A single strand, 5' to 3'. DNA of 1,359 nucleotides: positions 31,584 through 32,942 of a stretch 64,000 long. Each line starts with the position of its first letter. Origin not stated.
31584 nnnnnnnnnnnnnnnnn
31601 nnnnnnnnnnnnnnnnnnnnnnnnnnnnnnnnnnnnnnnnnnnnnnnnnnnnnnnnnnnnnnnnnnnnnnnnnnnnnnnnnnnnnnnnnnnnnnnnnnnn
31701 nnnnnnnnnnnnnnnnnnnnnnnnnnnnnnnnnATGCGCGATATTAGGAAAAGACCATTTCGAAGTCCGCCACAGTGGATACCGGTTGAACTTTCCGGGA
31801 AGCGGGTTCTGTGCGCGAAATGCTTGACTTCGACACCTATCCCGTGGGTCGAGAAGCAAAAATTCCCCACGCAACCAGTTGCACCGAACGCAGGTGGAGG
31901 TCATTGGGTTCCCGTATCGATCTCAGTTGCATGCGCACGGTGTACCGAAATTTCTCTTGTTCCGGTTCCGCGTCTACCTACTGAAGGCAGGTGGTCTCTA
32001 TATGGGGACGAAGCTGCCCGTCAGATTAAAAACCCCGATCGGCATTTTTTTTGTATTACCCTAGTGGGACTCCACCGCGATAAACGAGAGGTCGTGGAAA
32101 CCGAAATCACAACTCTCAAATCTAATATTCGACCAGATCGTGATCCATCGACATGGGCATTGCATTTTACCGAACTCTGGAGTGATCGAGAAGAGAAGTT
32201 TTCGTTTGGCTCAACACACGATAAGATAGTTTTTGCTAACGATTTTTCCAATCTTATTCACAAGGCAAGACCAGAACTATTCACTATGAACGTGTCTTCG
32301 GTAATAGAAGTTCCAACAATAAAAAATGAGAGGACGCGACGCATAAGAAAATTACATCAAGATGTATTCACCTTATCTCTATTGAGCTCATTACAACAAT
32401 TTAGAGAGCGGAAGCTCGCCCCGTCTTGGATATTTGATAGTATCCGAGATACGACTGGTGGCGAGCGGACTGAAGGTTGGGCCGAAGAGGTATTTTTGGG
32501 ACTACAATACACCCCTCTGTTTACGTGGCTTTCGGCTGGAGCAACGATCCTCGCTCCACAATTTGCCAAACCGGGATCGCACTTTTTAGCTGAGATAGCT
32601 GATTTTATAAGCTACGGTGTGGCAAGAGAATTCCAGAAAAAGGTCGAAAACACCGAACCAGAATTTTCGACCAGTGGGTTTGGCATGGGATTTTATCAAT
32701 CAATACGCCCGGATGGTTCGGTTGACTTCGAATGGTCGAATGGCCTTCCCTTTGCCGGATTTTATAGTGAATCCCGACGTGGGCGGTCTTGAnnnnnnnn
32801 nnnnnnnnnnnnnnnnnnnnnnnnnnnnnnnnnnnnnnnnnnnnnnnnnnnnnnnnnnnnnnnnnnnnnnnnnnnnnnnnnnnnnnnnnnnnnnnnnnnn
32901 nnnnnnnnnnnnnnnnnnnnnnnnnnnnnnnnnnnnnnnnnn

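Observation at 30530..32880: Low-GC islet with recombinase remnant between a CoxL-type gene and an aldo/keto reductase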

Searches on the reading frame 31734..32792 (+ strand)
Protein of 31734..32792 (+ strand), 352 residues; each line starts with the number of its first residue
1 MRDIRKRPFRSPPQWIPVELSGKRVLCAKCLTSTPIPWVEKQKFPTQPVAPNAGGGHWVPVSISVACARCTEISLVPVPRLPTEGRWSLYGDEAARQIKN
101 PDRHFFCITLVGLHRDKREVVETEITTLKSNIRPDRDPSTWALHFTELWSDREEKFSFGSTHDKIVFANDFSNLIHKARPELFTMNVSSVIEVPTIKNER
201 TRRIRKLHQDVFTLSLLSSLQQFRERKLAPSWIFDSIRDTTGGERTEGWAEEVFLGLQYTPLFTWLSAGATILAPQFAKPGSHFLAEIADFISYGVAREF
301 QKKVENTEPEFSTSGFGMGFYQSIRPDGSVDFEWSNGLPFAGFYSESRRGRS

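Call 4: search_protein_families(library=pfam, proteins=[window:31734-32792:+], max_evalue=0.1)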
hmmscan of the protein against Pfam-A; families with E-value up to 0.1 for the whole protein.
window:31734-32792:+ (352 aa): 0 families

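Call 5: search_protein_families(library=padloc, proteins=[window:31734-32792:+], max_evalue=1)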
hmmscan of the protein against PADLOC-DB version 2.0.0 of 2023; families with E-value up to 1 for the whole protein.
window:31734-32792:+ (352 aa): 1 family
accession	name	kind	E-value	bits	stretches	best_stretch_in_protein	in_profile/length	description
PDLC02655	DrmMII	-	0.036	11.4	1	149-210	78-137/323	DrmMII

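Call 6: search_protein_families(library=ncbifam, proteins=[window:31734-32792:+], max_evalue=1)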
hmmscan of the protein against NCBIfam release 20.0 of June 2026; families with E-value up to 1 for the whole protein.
window:31734-32792:+ (352 aa): 0 families

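Call 7: search_protein_families(library=phrogs, proteins=[window:31734-32792:+], max_evalue=1)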
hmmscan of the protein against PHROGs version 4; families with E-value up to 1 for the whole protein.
window:31734-32792:+ (352 aa): 1 family
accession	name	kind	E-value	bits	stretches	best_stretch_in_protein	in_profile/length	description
phrog_4864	-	unknown function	0.42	11.6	0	14-33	11-31/63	-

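Call 8: find_homologous_proteins(query=window:31734-32792:+, max_evalue=0.001)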
Query window:31734-32792:+ (352 aa): 82 proteins with E <= 0.001 among 2241 candidates.
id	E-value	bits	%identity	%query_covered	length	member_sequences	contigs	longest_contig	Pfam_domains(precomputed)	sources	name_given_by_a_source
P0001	8.1e-234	793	97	100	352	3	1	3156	-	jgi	jgi:hypothetical protein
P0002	1.5e-147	509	83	75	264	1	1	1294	-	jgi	jgi:hypothetical protein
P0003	2.3e-118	413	51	99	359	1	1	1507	-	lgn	-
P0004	1.5e-114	401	52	99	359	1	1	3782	-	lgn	-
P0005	1.4e-110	388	49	98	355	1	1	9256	-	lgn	-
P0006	1.3e-109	385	49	99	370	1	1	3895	-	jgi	jgi:hypothetical protein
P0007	2.5e-105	371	79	58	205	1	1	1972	-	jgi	jgi:hypothetical protein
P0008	3.8e-105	370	49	98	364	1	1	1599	-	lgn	-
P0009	1.3e-104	368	49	98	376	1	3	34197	-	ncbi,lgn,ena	-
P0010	1.5e-104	368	47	99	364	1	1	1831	-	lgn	-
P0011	2.4e-104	367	46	98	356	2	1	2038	-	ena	-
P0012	2.8e-104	367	46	98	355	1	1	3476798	PF12686.13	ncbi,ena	-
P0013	3.8e-104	367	47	98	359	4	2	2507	-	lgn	-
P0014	4.5e-104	366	47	98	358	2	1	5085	-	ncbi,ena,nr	ncbi:MAG: DUF3800 domain-containing protein [Zetaproteobacteria bacterium]|nr:DUF3800 domain-contain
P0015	3.0e-103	364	46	99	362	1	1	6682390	-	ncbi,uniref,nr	ncbi:DUF3800 domain-containing protein [Desulfoluna spongiiphila]|uniref:DUF3800 domain-containing p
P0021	4.2e-101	357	46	98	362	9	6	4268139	-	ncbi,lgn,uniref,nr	ncbi:hypothetical protein [Burkholderia gladioli]|uniref:hypothetical protein n=2 Tax=Burkholderia g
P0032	2.9e-98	347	47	98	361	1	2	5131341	-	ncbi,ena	-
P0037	2.6e-97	344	45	98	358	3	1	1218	PF12686.13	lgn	-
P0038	2.6e-96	341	45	98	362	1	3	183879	-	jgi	jgi:hypothetical protein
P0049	1.3e-91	325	44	99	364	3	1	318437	-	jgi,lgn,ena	-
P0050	1.4e-91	325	45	97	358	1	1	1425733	-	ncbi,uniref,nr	ncbi:hypothetical protein FM042_03430 [Aliidiomarina halalkaliphila]|uniref:DUF3800 domain-containin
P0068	2.5e-78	282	41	94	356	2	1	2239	PF12686.13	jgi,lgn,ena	-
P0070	2.8e-77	278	40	98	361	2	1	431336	-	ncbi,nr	ncbi:DUF3800 domain-containing protein [Limnobacter litoralis]|nr:DUF3800 domain-containing protein 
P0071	3.5e-77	278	41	92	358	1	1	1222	PF12686.13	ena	-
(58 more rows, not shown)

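Call 11: find_encoding_contigs(protein=P0001, flank=10000)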
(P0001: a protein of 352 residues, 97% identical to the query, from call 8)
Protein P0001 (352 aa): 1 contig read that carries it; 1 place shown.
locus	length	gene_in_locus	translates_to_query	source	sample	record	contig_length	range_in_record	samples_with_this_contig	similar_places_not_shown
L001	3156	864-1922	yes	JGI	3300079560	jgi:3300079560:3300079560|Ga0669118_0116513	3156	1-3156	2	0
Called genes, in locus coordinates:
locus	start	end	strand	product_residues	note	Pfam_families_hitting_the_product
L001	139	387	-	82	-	-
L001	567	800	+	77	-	-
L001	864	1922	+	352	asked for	-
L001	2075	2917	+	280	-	PF00248:Aldo_ket_red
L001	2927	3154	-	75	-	?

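Call 12: find_encoding_contigs(protein=window:31734-32792:+, flank=10000)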
Protein window:31734-32792:+ (352 aa): no gene with exactly this product is on record in the collection.

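Call 15: predict_structure(protein=window:31734-32792:+)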
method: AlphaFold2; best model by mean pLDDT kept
length: 352 residues; sequences in the alignment: 1
mean_pLDDT: 33.3   pTM: 0.23
mean pLDDT of the five models: 33.3, 33.3, 29.2, 27.4, 25.8
residues with pLDDT >= 90: 0; 70-90: 1; 50-70: 30; < 50: 321
segments of 3 or more residues with pLDDT < 50: 1-18, 38-61, 73-326, 328-352
pLDDT, mean of each block of 10 residues (from residue 1): 28 45 59 55 40 34 59 47 27 24 21 26 34 32 33 34 38 38 24 26 35 32 29 26 29 28 30 28 33 31 29 25 36 29 22 24
secondary structure, 60 per line:
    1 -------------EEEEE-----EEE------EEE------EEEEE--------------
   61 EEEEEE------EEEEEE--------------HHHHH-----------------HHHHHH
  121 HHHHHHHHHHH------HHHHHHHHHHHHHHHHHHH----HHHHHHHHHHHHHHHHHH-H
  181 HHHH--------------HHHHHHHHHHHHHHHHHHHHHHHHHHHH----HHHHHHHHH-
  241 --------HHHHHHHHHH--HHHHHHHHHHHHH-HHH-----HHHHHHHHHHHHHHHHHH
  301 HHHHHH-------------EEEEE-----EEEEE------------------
elements in order: E14-18 E24-26 E33-35 E42-46 E61-66 E73-78 H93-97 H115-131 H138-156 H161-178 H180-184 H199-226 H231-239 H249-258 H261-273 H283-306 E320-324 E330-334

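Call 20: search_protein_representatives(protein=window:31734-32792:+)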
Query: 352 residues. Proteins with E-value up to 0.001 (for the whole library): 205; up to 1e-10: 144; up to 1e-30: 39. The best 150 are listed.
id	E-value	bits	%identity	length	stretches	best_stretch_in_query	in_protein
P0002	4.8e-148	509.4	83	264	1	1-264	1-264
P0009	4.1e-105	368.2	50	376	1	1-345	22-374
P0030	2.5e-99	349.1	47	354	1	2-345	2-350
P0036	5.2e-98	344.8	48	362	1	1-345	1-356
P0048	2.7e-92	326.0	48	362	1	1-345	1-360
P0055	8.8e-90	317.7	46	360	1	5-344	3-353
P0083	1.1e-80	287.8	44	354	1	6-341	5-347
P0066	1.1e-80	287.8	41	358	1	4-323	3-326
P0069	2.7e-78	279.9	59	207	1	143-346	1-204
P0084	5.7e-78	278.9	43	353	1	8-335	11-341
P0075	2.9e-73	263.4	46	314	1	42-346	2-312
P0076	6.4e-73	262.3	40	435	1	5-344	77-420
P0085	1.7e-71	257.6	41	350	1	5-348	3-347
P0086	1.5e-66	241.3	40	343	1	1-344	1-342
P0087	5.5e-63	229.6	44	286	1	76-341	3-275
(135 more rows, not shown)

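Call 27: search_protein_families(library=pfam, alignment_id=A2, max_evalue=0.01)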
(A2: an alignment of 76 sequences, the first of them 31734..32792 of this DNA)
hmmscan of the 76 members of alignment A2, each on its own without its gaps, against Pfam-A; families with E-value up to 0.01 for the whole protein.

A. member 1, window:31734-32792:+ (352 aa): 0 families

B. families by the number of members that match (of 76 scanned): 5 families
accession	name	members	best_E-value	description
PF12686.12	DUF3800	26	1.3e-05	Protein of unknown function (DUF3800)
PF23454.1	Zn_ribbon_Brz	4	2.8e-05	Transcriptional regulator Brz zinc beta ribbon domain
PF13717.11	Zn_ribbon_4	2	0.0022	zinc-ribbon domain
PF23477.1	zf_Tbcl_2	1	0.0043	Probable treble clef zinc finger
PF13248.11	Zn_ribbon_3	1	0.0093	zinc-ribbon domain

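Call 28: find_encoding_contigs(protein=P0012, flank=6000, max_places=2)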
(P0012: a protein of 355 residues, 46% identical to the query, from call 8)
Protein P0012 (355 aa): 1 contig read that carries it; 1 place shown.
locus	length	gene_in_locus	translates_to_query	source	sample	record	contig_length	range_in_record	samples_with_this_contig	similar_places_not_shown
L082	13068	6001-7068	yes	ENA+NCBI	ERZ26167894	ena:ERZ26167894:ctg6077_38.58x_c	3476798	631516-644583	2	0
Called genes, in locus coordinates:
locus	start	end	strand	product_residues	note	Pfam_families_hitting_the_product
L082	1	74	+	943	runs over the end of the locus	PF19838:LptD_2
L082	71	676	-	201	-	PF00677:Lum_binding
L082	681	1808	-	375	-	PF00383:dCMP_cyt_deam_1, PF14437:MafB19-deam (weak), PF01872:RibD_C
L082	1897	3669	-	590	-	PF13623:SurA_N_2, PF13624:SurA_N_3, PF13145:Rotamase_2 (weak)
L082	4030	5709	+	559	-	PF01268:FTHFS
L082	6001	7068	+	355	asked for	PF12686:DUF3800 (faint)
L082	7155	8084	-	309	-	PF28542:DUF8434, PF02470:MlaD, PF28544:Helical_needle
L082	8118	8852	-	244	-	PF00005:ABC_tran, PF13304:AAA_21 (faint)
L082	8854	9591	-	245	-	PF02405:MlaE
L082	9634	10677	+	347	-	-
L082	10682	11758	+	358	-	PF07885:Ion_trans_2, PF02254:TrkA_N, PF22614:Slo-like_RCK (faint), PF02080:TrkA_C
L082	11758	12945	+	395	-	PF01264:Chorismate_synt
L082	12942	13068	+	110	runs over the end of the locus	PF14561:TPR_20 (faint), PF13431:TPR_17 (faint), PF07719:TPR_2 (faint), PF00515:TPR_1 (faint), PF13181:TPR_8 (faint), PF13414:TPR_11 (faint)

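Call 29: find_encoding_contigs(protein=P0015, flank=6000, max_places=2)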
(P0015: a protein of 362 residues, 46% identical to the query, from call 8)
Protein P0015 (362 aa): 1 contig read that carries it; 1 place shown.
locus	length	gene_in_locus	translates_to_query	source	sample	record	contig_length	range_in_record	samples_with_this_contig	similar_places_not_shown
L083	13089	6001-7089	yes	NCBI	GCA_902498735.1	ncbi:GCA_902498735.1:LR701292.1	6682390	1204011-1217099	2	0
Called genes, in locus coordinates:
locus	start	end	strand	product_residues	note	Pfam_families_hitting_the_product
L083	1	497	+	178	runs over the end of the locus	-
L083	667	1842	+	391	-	PF14319:Zn_Tnp_IS91, PF04986:Y2_Tnp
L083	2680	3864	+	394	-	PF13271:DUF4062 (weak)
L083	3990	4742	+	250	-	PF08937:ThsB_TIR (faint), PF13676:TIR_2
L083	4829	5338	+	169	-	-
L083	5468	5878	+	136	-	-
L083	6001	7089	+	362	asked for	-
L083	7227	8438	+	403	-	PF01610:DDE_Tnp_ISL3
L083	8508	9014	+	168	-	-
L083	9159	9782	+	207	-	-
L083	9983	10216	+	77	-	-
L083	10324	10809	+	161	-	-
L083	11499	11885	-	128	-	PF03330:DPBB_1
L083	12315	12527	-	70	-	-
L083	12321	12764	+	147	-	PF12675:DUF3795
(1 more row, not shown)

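Call 30: find_encoding_contigs(protein=P0021, flank=6000, max_places=3)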
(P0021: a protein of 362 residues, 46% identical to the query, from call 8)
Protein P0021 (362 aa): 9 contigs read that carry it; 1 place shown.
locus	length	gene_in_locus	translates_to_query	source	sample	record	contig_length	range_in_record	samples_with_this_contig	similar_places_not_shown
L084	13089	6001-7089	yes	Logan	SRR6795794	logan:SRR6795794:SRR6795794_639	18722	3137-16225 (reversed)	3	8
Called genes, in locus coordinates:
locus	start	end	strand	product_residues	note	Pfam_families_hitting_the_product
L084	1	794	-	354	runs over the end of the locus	PF03773:ArsP_1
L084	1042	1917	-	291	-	PF04228:Zn_peptidase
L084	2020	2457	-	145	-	PF03061:4HBT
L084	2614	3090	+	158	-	PF01638:HxlR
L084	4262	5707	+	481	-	PF00089:Trypsin, PF13365:Trypsin_2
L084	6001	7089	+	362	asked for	-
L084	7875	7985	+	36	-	-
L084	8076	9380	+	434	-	PF13289:SIR2_2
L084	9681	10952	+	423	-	PF00149:Metallophos, PF19976:GAAD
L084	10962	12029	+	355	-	PF19994:GASH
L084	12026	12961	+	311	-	PF19993:DO-GTPase2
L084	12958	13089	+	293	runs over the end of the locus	PF19975:DO-GTPase1, PF19993:DO-GTPase2 (weak)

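Call 31: find_encoding_contigs(protein=P0009, flank=6000, max_places=2)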
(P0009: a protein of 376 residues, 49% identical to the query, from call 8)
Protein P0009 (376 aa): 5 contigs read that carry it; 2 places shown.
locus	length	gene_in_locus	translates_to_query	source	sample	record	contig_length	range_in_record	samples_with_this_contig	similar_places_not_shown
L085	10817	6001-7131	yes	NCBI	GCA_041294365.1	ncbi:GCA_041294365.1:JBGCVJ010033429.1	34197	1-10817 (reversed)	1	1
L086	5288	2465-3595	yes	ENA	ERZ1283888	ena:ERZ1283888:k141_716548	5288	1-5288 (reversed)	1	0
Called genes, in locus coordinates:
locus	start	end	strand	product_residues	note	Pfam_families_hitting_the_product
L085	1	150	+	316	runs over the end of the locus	PF00005:ABC_tran, PF13304:AAA_21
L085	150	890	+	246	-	PF01061:ABC2_membrane (weak), PF12679:ABC2_membrane_2, PF13346:ABC2_membrane_5 (faint), PF12730:ABC2_membrane_4, PF12698:ABC2_membrane_3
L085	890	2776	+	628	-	PF23357:DUF7088, PF09822:ABC_transp_aux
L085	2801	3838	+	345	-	PF14238:DUF4340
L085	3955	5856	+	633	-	PF25794:SACS (faint), PF02518:HATPase_c (weak), PF13589:HATPase_c_3, PF00183:HSP90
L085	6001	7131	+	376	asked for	-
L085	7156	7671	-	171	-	PF06676:DUF1178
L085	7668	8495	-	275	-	PF00795:CN_hydrolase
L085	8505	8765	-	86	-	PF00462:Glutaredoxin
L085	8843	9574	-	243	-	PF18912:DZR_2, PF00156:Pribosyltran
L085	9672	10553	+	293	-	PF13489:Methyltransf_23, PF13649:Methyltransf_25, PF13847:Methyltransf_31, PF08241:Methyltransf_11, PF08242:Methyltransf_12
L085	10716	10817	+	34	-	?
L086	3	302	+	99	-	?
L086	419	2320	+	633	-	PF25794:SACS (faint), PF02518:HATPase_c (weak), PF13589:HATPase_c_3, PF00183:HSP90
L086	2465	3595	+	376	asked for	-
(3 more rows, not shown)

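Call 32: find_related_loci(query=A1, collection=metagenome_contigs, flank=6000)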
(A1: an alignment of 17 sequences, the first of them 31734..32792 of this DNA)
Query A1 (352 aa) in metagenome_contigs; peptide patterns used: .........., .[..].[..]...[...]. (x = any residue, [..] = any of these).
185 stretches matched a pattern; 18 encode a relative of the query (tblastn E <= 1e-3); 18 distinct loci.
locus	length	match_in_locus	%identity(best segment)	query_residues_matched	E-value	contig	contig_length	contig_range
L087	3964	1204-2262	49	1-345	6e-112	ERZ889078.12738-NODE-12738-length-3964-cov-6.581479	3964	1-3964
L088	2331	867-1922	47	1-344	3e-115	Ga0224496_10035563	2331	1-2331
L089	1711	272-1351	45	1-352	3e-115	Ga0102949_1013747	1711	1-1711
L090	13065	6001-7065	47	1-344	4e-107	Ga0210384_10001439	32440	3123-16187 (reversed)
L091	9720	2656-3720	47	1-344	2e-104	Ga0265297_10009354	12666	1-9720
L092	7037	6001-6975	47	1-314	4e-96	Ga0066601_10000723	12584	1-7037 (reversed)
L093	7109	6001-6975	47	1-314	3e-96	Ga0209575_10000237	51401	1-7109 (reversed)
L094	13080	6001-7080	44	1-348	2e-94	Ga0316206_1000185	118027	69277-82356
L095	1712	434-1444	41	1-331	3e-92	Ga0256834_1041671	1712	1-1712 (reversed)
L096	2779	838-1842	41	1-331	1e-86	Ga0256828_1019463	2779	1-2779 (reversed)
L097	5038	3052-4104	39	1-344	1e-84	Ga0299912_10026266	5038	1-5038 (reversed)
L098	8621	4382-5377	42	8-337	2e-82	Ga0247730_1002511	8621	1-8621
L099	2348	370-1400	48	8-344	2e-72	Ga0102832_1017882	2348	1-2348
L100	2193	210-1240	48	8-344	8e-73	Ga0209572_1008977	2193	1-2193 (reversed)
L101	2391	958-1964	42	6-337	3e-70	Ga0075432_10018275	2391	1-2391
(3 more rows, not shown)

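Call 33: find_related_loci(query=A1, collection=viral_contigs, flank=6000)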
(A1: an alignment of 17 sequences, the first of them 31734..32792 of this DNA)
Query A1 (352 aa) in viral_contigs; peptide patterns used: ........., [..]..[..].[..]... (x = any residue, [..] = any of these).
112 stretches matched a pattern; 5 encode a relative of the query (tblastn E <= 1e-3); 5 distinct loci.
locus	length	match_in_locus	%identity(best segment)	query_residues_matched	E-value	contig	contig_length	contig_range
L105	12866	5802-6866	46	1-344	1e-104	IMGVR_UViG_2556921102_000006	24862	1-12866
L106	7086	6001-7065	44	1-344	7e-98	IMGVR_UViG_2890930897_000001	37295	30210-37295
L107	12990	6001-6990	43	4-329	3e-88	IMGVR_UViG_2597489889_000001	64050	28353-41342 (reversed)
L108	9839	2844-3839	42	8-337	9e-82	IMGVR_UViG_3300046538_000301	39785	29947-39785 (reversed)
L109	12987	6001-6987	38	6-330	5e-77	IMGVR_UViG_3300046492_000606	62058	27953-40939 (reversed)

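Call 34: predict_structure(alignment_id=A2)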
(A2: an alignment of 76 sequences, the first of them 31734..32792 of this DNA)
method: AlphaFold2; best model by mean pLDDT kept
length: 352 residues; sequences in the alignment: 76
mean_pLDDT: 93.6   pTM: 0.92
mean pLDDT of the five models: 93.6, 93.5, 93.4, 93.3, 93.2
residues with pLDDT >= 90: 310; 70-90: 26; 50-70: 14; < 50: 2
segments of 3 or more residues with pLDDT < 50: none
pLDDT, mean of each block of 10 residues (from residue 1): 86 95 97 98 95 93 97 97 96 96 97 98 98 94 91 78 96 98 98 97 97 98 97 83 67 97 97 95 97 98 96 98 95 97 76 43
secondary structure, 60 per line:
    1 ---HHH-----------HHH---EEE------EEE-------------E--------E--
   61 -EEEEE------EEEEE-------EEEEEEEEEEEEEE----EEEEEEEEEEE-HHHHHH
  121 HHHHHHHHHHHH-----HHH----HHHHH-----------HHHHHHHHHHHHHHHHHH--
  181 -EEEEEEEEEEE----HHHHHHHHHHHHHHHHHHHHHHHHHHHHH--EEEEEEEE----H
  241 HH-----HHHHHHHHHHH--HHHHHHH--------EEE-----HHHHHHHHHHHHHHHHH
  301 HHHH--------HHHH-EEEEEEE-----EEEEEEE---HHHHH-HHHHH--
elements in order: E24-26 E33-35 E62-66 E73-77 E85-98 E103-113 H115-132 H145-149 H161-178 E182-192 H197-225 E228-235 H248-258 H261-267 E276-278 H284-304 H313-316 E318-324 E330-336 H340-344 H346-350
